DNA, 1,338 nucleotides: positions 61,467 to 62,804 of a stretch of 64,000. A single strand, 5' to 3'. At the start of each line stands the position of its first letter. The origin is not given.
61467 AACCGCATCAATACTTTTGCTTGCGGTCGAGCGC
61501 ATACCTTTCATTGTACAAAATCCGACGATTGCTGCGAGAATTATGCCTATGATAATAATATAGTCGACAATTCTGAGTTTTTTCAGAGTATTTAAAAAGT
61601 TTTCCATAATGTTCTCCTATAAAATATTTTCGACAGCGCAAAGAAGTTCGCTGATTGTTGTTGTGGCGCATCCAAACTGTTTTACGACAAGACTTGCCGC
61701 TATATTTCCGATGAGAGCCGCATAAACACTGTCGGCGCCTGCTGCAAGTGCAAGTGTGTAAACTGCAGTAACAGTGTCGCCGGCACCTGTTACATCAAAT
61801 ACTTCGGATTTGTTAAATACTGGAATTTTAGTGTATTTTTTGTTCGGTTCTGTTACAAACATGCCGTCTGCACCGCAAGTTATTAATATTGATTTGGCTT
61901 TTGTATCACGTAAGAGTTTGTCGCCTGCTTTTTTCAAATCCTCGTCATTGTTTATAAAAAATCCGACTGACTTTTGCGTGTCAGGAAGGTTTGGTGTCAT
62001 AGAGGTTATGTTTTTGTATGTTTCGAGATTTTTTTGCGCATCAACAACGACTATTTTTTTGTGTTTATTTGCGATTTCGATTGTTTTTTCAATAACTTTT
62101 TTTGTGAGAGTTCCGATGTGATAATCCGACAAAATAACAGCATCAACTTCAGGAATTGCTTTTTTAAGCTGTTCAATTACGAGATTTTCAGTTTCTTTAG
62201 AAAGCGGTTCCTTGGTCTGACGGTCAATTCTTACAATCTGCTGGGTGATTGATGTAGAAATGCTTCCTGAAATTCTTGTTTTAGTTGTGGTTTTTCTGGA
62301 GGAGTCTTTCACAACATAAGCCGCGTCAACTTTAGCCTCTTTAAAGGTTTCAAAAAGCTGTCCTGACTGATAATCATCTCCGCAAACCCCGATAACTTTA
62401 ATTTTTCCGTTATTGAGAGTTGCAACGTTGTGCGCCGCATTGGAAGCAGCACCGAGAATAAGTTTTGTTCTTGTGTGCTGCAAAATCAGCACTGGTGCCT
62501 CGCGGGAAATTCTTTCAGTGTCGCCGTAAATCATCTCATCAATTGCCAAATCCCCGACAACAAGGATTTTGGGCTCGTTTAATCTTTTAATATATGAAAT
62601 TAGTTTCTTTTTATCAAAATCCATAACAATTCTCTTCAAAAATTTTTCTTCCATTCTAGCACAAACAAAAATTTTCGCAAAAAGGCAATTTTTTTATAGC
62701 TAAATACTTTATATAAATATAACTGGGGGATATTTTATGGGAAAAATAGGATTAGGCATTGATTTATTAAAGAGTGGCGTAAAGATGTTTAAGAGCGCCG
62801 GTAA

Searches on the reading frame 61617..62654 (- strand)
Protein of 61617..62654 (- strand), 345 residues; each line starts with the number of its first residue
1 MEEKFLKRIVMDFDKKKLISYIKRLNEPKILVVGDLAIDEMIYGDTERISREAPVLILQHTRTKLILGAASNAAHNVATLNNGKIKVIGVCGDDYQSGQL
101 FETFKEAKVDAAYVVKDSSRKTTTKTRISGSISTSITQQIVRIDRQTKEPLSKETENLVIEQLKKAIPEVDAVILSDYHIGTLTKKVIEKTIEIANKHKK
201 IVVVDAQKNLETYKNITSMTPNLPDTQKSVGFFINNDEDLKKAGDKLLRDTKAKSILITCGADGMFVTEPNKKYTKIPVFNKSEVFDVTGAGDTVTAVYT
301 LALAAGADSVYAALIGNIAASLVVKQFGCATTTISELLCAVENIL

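Call 33: search_protein_families(library=pfam, max_evalue=0.0001, proteins=[window:61617-62654:-])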
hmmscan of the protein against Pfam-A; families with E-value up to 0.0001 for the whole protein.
window:61617-62654:- (345 aa): 2 families
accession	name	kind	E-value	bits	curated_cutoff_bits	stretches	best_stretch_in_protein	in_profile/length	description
PF00294.29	PfkB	-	8e-37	127.6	25.8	1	29-332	3-298/302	pfkB family carbohydrate kinase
PF08543.17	Phos_pyr_kin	-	1.4e-06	28.3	27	1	192-310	94-218/246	Phosphomethylpyrimidine kinase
